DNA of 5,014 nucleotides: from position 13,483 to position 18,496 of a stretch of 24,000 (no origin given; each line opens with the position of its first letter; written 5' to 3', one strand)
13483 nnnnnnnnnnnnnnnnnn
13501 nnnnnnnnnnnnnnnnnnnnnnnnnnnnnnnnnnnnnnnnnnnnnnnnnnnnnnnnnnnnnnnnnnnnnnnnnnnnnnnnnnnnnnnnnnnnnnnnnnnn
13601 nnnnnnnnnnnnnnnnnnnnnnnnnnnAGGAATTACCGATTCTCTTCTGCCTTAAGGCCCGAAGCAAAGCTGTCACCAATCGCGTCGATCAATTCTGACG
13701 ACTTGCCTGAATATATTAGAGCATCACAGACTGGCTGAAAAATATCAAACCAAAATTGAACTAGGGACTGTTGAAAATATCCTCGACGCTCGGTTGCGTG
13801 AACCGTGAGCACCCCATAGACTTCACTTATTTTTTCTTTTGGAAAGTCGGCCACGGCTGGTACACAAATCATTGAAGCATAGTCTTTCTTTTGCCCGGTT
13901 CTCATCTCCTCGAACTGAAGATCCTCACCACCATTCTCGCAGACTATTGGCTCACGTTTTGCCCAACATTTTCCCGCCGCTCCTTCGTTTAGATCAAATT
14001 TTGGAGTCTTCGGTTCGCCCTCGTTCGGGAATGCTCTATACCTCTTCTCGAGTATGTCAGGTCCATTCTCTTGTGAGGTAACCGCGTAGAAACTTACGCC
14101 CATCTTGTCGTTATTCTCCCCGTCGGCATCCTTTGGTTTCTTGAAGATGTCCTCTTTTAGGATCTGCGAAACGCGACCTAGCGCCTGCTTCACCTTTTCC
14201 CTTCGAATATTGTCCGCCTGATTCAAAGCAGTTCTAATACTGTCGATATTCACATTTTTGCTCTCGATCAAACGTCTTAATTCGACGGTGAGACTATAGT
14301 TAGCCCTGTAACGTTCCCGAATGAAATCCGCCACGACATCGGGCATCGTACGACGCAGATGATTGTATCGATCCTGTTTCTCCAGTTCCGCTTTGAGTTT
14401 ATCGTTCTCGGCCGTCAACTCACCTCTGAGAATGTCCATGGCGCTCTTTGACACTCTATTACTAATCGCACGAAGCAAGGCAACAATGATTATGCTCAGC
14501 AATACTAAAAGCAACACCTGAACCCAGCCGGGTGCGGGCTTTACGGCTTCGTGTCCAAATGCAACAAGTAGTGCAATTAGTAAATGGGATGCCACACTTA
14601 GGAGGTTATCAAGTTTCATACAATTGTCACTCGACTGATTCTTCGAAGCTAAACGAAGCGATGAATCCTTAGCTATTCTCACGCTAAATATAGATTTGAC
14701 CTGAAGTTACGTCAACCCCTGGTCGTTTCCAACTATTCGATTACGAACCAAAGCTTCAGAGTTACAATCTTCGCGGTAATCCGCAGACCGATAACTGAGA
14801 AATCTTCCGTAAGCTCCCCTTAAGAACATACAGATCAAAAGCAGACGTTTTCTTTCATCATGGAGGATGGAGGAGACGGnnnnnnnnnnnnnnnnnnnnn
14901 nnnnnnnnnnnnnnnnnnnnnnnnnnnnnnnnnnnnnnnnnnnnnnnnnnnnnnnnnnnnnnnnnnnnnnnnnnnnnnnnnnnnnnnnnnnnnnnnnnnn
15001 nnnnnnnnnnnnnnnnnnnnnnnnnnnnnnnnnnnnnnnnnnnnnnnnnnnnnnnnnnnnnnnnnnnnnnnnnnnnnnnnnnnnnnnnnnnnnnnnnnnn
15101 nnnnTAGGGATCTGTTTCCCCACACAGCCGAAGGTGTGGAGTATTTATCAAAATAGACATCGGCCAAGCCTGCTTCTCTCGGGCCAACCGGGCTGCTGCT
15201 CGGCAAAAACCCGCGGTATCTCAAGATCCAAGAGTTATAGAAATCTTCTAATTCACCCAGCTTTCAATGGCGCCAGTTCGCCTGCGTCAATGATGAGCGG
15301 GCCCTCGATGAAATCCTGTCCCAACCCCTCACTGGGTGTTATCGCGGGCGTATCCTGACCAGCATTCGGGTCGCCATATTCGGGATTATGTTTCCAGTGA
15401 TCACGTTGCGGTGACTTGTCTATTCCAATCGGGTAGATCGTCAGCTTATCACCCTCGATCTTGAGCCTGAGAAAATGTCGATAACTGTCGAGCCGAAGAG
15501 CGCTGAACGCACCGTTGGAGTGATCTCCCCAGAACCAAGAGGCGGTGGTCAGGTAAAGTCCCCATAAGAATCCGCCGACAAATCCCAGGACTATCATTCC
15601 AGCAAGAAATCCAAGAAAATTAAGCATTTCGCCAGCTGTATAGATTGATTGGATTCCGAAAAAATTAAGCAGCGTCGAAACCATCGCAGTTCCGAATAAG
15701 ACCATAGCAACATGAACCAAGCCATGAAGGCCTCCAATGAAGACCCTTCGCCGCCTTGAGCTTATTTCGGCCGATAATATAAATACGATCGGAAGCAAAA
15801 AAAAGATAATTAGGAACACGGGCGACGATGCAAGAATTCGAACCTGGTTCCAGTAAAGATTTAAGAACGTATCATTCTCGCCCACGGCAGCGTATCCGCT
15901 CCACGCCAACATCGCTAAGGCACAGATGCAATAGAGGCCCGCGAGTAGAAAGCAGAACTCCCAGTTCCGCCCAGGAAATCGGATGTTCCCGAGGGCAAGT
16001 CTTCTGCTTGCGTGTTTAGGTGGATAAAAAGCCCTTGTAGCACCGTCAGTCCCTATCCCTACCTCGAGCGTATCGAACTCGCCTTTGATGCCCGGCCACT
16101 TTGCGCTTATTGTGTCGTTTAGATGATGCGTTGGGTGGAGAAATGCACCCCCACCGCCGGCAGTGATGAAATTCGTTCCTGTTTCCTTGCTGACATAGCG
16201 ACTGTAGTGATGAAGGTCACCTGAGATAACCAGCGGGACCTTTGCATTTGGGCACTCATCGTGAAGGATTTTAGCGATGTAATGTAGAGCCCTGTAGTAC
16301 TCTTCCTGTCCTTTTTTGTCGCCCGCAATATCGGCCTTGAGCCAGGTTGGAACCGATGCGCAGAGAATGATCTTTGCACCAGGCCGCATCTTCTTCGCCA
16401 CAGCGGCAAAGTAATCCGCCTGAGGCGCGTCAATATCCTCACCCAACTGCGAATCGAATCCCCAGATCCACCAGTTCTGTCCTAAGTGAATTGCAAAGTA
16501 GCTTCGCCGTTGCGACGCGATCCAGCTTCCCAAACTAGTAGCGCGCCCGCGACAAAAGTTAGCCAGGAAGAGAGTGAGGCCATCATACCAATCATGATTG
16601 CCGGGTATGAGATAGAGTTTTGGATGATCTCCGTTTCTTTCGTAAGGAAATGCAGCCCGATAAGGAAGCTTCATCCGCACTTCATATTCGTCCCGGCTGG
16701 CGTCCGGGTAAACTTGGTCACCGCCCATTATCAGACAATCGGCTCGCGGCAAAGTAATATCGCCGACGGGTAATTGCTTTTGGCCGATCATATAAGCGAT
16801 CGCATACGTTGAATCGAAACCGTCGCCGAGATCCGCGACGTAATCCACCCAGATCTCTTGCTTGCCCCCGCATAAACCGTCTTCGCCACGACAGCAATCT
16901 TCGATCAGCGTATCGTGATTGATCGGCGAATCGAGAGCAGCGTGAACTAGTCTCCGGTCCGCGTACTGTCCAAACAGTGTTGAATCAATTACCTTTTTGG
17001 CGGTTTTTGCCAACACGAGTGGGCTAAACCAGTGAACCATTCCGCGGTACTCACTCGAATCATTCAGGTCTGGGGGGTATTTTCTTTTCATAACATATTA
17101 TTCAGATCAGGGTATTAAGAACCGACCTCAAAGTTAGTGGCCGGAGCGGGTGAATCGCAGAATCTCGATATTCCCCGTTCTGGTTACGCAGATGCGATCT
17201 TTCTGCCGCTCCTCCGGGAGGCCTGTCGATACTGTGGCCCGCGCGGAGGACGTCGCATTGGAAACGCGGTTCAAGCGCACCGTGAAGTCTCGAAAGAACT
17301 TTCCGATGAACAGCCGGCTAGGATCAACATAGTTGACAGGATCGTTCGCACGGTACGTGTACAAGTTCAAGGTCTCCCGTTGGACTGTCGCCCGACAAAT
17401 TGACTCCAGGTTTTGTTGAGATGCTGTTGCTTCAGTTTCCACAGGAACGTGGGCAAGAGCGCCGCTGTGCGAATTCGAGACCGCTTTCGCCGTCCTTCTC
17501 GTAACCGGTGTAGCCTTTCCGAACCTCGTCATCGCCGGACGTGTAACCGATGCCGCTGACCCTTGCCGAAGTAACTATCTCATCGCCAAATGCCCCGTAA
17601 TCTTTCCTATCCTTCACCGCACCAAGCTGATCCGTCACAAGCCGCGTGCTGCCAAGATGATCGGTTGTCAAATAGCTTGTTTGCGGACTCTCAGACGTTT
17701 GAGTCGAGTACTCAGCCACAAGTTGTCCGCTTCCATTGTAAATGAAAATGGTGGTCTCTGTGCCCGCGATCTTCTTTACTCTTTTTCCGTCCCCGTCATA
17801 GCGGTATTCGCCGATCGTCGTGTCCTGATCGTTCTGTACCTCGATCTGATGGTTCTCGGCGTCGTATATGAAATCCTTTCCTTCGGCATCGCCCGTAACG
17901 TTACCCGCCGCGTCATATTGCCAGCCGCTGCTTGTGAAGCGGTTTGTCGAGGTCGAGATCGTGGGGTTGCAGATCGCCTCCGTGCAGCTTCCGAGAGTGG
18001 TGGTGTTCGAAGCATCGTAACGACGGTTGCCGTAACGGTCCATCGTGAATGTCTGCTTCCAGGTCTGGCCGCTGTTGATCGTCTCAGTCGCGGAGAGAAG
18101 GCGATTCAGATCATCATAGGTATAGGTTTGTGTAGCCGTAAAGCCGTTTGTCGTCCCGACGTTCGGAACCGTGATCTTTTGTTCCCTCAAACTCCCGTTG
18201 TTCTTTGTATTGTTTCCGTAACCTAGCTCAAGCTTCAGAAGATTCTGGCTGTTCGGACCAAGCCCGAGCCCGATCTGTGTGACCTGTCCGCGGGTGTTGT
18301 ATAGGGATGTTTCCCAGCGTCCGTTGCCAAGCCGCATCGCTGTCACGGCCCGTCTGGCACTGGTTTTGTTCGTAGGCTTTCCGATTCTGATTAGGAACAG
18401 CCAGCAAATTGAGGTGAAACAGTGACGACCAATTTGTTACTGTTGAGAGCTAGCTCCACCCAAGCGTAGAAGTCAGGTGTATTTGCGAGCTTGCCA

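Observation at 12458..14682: Tightly coupled two-gene module: 2-TM coiled-coil GAF-like protein plus a complete adenosine deaminase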

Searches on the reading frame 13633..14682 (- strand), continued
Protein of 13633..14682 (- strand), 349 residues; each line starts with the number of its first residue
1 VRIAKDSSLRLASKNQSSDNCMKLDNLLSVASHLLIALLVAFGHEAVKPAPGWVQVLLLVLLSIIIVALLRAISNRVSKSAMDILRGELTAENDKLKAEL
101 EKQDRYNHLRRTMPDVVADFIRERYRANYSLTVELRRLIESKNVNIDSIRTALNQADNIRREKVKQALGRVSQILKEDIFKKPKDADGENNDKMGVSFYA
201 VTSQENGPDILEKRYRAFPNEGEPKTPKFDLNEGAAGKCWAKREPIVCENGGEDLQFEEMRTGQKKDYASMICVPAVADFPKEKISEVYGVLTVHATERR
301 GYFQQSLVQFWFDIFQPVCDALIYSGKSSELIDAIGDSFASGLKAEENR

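Call 77: list_cluster_members(proteins=[P0001, P0006, P0013, P0016, P0027, P0028, P0046, P0053, P0049, P0011])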
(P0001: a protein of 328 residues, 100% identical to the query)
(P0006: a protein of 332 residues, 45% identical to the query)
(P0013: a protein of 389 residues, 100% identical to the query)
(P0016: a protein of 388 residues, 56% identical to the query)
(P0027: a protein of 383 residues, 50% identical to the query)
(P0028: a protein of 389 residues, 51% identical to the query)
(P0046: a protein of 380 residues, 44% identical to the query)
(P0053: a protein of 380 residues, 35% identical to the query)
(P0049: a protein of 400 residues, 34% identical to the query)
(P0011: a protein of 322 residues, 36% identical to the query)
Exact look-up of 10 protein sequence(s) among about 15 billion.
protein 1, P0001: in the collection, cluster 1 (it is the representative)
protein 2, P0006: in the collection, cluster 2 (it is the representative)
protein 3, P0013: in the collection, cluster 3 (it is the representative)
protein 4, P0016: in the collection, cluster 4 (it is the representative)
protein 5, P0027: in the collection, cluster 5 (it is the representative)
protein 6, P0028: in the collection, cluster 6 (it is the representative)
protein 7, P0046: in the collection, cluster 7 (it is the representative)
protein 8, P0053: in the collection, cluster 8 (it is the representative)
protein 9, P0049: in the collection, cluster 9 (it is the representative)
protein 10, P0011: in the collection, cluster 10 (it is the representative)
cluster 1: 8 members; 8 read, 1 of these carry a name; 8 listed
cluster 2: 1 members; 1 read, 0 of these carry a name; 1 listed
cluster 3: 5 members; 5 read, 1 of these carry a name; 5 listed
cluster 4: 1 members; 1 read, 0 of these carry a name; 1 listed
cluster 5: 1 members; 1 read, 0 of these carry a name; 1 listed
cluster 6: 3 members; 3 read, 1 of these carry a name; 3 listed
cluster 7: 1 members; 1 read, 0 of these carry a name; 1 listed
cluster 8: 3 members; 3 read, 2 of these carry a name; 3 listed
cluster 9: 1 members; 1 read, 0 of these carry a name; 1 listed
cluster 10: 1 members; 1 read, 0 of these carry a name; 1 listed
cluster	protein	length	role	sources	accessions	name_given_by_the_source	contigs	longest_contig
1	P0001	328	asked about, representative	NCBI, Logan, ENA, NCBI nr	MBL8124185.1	MAG: GAF domain-containing protein [Blastocatellia bacterium] | GAF domain-containing protein [Blastocatellia bacterium]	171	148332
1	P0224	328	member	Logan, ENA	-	-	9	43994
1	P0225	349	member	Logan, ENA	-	-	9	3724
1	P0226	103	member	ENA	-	-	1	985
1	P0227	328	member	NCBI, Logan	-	-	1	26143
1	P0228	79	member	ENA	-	-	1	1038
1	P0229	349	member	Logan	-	-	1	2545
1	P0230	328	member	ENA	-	-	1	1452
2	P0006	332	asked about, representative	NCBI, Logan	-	-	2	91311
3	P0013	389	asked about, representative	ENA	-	-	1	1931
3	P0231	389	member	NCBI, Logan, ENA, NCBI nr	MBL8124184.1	MAG: adenosine deaminase [Blastocatellia bacterium] | adenosine deaminase [Blastocatellia bacterium]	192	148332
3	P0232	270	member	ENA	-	-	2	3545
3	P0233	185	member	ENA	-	-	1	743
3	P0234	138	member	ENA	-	-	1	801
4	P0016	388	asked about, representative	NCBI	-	-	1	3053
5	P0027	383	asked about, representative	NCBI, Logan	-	-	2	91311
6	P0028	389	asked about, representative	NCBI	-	-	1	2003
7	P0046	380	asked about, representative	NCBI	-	-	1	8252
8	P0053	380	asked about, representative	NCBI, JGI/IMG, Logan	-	-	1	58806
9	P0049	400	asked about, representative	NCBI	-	-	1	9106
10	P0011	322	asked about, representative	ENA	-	-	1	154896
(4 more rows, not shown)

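Call 78: search_dna_similar(query=P0175, collection=plasmids, mode=protein, max_evalue=0.001)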
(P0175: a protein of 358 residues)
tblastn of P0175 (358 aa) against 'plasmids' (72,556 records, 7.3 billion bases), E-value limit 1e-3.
No match.

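Call 79: search_dna_similar(query=P0147, collection=plasmids, mode=protein, max_evalue=0.001)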
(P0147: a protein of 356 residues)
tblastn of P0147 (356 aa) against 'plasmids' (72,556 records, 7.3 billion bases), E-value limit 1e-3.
No match.

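Call 80: search_dna_similar(query=P0160, collection=plasmids, mode=protein, max_evalue=0.001)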
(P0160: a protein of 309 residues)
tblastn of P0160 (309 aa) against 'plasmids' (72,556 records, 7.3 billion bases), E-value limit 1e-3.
No match.

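Call 81: find_related_loci(query=A3, collection=viral_contigs, flank=7000)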
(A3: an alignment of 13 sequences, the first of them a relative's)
Query A3 (358 aa) in viral_contigs; peptide patterns used: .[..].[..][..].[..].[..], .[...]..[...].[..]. (x = any residue, [..] = any of these).
32 stretches matched a pattern, but none encodes a relative of the query by tblastn (E <= 1e-3).

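Call 94: search_protein_families(library=pfam, proteins=[P0155, P0194, P0200, P0158, P0170, P0195, P0181, P0210, P0208, P0142], max_evalue=0.01)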
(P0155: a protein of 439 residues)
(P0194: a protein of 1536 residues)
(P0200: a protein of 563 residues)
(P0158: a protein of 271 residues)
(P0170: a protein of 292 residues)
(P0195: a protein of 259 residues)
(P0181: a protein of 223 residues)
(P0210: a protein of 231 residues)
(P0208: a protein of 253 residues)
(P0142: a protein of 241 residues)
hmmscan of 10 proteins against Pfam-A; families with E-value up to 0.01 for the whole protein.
P0155 (439 aa): 2 families
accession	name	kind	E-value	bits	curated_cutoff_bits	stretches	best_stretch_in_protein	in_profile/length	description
PF13185.12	GAF_2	-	1.1e-07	32.6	28.6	1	293-392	35-120/136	GAF domain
PF01590.32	GAF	-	0.00012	23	22.4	1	300-382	27-109/133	GAF domain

P0194 (1536 aa): 10 families
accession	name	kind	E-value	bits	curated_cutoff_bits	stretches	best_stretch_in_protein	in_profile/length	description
PF13185.12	GAF_2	-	2e-86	287.5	28.6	5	1140-1273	4-136/136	GAF domain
PF01590.32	GAF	-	1.5e-71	239.5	22.4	5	662-796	3-133/133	GAF domain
PF13492.12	GAF_3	-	4.6e-52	176.2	27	5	1140-1274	2-129/129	GAF domain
PF13377.12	Peripla_BP_3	-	3.8e-17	63.3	26.5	1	2-142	28-167/167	Periplasmic binding protein-like domain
PF02518.31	HATPase_c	-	2e-08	35.1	26.4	1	1413-1535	6-109/111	Histidine kinase-, DNA gyrase B-, and HSP90-like ATPase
PF13407.12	Peripla_BP_4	-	3.3e-06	27.3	35.1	1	46-125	177-258/258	Periplasmic binding protein domain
PF00532.27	Peripla_BP_1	-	1e-05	25.6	22.2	1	3-118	139-258/281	Periplasmic binding proteins and sugar binding domain of LacI family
PF11849.14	DUF3369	-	0.00035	21.3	27.2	0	909-960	118-167/168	Domain of unknown function (DUF3369)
PF22353.1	PF1197-like_C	-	0.0055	16.9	27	0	1077-1105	6-34/50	NAD(P)H:rubredoxin oxidoreductase, C-terminal domain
PF16341.10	DUF4971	-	0.0061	16.8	31.3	0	826-864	65-101/141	Domain of unknown function (DUF4971)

P0200 (563 aa): 13 families
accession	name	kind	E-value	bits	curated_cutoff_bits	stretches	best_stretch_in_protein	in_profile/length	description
PF07707.21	BACK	-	1.3e-19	70.6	20.9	1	473-520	2-49/103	BTB And C-terminal Kelch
PF00651.37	BTB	-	2.3e-19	70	20.5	1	58-145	9-96/110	BTB/POZ domain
PF17572.7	DUF5478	-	7.7e-12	45.6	27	0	154-206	8-59/86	Family of unknown function (DUF5478)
PF15630.12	CENP-S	-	1.1e-07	32.5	28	0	346-380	35-69/76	CENP-S protein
PF09554.16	RE_HaeII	-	4.6e-07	29.9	25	0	216-265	75-124/338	HaeII restriction endonuclease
PF09645.16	F-112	-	2.8e-05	24.6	25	0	181-213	19-51/110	F-112 protein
PF02800.25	Gp_dh_C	-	0.00011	22.2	24.4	0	213-248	91-126/158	Glyceraldehyde 3-phosphate dehydrogenase, C-terminal domain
PF18149.6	Helicase_PWI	-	0.00012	22.7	23.1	0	259-295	13-50/111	N-terminal helicase PWI domain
PF18786.7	Importin_rep_2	-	0.00043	20.5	26.9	0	189-204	7-22/44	Importin 13 repeat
PF23326.1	UBL_UBAC1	-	0.00077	19.8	27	0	277-304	17-44/109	UBAC1 UBL-like domain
PF19936.4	DUF6399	-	0.004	17.7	35.4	0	260-292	30-62/146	Family of unknown function (DUF6399)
PF20001.5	DUF6428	-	0.0045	17.3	28.7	0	416-448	53-85/155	Family of unknown function (DUF6428)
PF21041.3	XMAP215_CLASP_TOG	-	0.0088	16.2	27.1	0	454-510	153-212/230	XMAP215/Dis1/CLASP, TOG domain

P0158 (271 aa): 2 families
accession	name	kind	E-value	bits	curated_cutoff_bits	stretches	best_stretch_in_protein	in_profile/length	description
PF01590.32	GAF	-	1.9e-07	32.1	22.4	1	128-222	49-126/133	GAF domain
PF13185.12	GAF_2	-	3.8e-06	27.6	28.6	1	109-223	35-130/136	GAF domain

P0170 (292 aa): 2 families
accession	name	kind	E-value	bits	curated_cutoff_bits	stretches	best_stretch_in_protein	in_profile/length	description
PF13185.12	GAF_2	-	2.2e-09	38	28.6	1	177-271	51-131/136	GAF domain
PF01590.32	GAF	-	0.00061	20.8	22.4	1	151-242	20-109/133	GAF domain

P0195 (259 aa): 1 family
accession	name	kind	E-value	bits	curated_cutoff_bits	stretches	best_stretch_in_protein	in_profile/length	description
PF13185.12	GAF_2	-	0.00088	19.9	28.6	1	107-178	52-109/136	GAF domain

P0181 (223 aa): 2 families
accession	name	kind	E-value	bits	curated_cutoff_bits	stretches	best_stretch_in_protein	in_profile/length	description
PF13185.12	GAF_2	-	5e-05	24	28.6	1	19-152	3-115/136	GAF domain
PF01590.32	GAF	-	0.0052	17.8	22.4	1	72-141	46-109/133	GAF domain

P0210 (231 aa): 3 families
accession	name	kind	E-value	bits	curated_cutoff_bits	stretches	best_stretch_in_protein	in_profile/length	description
PF01590.32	GAF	-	0.00018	22.5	22.4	1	16-184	2-112/133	GAF domain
PF13185.12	GAF_2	-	0.00021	21.9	28.6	1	90-184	35-114/136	GAF domain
PF02743.24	dCache_1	-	0.0024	17.9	45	1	124-186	92-155/240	Cache domain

P0208 (253 aa): 0 families

P0142 (241 aa): 0 families

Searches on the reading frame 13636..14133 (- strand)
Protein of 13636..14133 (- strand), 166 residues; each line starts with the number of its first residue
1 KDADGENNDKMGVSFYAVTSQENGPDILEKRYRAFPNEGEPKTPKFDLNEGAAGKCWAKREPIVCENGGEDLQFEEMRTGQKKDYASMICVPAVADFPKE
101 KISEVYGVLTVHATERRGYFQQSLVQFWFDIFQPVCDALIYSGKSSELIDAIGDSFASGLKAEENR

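Call 59: search_solved_structures(query=window:13636-14133:-, max_evalue=10, show_alignments=3)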
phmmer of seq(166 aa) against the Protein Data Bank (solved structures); distinct sequences matched with E-value up to 10: 1.
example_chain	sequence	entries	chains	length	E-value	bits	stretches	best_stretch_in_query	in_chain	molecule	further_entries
6j13_A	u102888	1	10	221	0.47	13.4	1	77-120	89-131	2-cys peroxiredoxin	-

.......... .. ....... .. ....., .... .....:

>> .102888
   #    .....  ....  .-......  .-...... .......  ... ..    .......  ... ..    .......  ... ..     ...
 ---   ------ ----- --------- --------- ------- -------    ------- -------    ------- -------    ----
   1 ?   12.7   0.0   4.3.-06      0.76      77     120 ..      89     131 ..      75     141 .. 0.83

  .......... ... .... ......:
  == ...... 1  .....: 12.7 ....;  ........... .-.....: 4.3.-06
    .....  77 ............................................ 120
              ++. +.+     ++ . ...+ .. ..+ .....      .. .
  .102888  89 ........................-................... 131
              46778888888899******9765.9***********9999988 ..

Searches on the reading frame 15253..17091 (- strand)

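Call 3: search_protein_families(library=pfam, proteins=[window:15253-17091:-], max_evalue=0.1)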
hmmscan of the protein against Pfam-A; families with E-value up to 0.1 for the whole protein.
window:15253-17091:- (612 aa): 1 family
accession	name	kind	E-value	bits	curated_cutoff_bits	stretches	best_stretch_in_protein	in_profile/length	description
PF00149.33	Metallophos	-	1e-06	29.8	21.5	1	85-296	6-191/191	Calcineurin-like phosphoesterase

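Call 4: search_protein_families(library=padloc, proteins=[window:15253-17091:-], max_evalue=0.1)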
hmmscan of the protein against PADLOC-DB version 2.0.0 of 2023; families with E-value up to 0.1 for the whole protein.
window:15253-17091:- (612 aa): 1 family
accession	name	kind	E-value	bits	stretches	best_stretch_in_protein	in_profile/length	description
PDLC04908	PDC-S10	-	0.057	10.7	0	111-169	24-73/223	-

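Call 5: search_protein_families(library=ncbifam, proteins=[window:15253-17091:-], max_evalue=0.01)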
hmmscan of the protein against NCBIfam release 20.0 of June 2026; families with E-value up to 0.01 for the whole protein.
window:15253-17091:- (612 aa): 1 family
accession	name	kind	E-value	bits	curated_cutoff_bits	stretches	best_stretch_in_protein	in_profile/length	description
TIGR00619.1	sbcd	subfamily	0.0076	16.1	77.65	0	117-172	40-91/252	exonuclease subunit SbcD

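Call 72: search_protein_families(library=phrogs, proteins=[window:15253-17091:-], max_evalue=0.001)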
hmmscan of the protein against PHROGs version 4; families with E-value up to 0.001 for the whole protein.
window:15253-17091:- (612 aa): 0 families

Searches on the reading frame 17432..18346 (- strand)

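Call 44: search_protein_families(library=pfam, proteins=[window:17432-18346:-], max_evalue=0.01)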
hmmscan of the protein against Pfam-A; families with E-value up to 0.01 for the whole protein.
window:17432-18346:- (304 aa): 1 family
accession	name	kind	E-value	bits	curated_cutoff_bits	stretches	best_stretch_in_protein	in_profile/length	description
PF05593.20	RHS_repeat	-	3.9e-05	24.4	22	0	67-88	12-33/38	RHS Repeat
